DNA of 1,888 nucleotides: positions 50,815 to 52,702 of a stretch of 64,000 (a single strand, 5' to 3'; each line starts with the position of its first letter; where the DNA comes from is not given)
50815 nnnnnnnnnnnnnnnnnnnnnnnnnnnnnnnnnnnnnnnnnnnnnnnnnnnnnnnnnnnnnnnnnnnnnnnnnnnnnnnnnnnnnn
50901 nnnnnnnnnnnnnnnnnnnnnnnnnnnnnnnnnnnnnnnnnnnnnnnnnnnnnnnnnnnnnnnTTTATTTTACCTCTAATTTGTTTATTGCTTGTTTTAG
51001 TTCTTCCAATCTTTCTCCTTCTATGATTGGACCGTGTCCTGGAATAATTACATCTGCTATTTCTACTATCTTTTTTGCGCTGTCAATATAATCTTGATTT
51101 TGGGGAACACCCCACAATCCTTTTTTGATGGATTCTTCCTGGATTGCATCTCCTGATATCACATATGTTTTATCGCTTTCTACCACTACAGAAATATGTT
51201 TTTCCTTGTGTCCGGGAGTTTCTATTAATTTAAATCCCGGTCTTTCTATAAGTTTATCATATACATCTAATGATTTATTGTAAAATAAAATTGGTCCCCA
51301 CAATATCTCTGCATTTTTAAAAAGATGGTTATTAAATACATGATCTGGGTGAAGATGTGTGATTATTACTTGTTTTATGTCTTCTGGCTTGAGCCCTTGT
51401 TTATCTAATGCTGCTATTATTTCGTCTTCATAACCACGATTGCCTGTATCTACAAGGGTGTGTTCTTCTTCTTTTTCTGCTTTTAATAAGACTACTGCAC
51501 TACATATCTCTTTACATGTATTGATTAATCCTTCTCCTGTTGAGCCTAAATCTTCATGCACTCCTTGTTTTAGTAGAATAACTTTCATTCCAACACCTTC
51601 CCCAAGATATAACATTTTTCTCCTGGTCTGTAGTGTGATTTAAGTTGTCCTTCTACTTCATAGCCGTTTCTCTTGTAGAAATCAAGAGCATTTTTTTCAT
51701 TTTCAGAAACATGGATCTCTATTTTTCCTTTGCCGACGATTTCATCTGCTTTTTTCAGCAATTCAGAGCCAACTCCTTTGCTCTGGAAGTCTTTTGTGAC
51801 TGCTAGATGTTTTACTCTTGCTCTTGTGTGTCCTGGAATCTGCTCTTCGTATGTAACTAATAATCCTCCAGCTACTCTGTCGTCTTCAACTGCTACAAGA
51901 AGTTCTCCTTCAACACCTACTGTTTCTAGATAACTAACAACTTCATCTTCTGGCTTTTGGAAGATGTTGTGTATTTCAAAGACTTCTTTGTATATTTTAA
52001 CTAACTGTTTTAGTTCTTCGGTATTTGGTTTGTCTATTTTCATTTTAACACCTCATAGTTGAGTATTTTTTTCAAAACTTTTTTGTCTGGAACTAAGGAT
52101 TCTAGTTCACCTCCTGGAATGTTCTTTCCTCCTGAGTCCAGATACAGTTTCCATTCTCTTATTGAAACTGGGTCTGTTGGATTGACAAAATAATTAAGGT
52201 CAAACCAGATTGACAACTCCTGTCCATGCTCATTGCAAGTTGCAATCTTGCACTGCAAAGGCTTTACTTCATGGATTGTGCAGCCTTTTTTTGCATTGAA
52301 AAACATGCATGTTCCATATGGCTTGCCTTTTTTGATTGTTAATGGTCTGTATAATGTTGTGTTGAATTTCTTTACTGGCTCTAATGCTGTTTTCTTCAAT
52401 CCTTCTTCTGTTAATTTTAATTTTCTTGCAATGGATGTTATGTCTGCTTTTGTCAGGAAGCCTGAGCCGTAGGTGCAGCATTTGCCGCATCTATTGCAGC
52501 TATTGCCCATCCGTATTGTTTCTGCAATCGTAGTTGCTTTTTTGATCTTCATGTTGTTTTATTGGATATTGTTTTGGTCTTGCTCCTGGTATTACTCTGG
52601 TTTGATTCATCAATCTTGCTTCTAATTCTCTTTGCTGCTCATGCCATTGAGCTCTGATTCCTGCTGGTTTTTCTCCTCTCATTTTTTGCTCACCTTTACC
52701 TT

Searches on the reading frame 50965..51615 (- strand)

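Call 64: search_protein_families(library=pfam, proteins=[window:50965-51615:-], max_evalue=0.001)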
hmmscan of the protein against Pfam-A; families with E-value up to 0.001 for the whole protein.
window:50965-51615:- (216 aa): 1 family
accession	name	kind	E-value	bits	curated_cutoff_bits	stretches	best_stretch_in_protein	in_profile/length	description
PF00753.33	Lactamase_B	-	3.3e-19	70.1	22.7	1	42-102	9-66/196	Metallo-beta-lactamase superfamily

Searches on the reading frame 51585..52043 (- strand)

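Call 64: search_protein_families(library=pfam, proteins=[window:51585-52043:-], max_evalue=0.001)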
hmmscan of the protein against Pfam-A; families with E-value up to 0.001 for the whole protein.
window:51585-52043:- (152 aa): 4 families
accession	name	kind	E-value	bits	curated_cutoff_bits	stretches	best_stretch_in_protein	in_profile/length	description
PF13508.13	Acetyltransf_7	-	4.9e-13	49.7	27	1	46-130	3-84/84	Acetyltransferase (GNAT) domain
PF00583.31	Acetyltransf_1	-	5.9e-12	46.3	20.7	1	31-128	19-116/116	Acetyltransferase (GNAT) family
PF13673.13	Acetyltransf_10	-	8.1e-10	39.2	23.6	1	47-132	32-111/128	Acetyltransferase (GNAT) domain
PF13527.13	Acetyltransf_9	-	8e-06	26.3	25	1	3-130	2-126/127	Acetyltransferase (GNAT) domain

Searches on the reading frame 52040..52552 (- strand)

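Call 64: search_protein_families(library=pfam, proteins=[window:52040-52552:-], max_evalue=0.001)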
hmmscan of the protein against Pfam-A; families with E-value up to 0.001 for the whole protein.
window:52040-52552:- (170 aa): 1 family
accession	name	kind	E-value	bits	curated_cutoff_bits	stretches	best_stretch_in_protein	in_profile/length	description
PF03692.20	CxxCxxCC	-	9.2e-10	39.5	23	1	19-106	2-71/85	Putative zinc- or iron-chelating domain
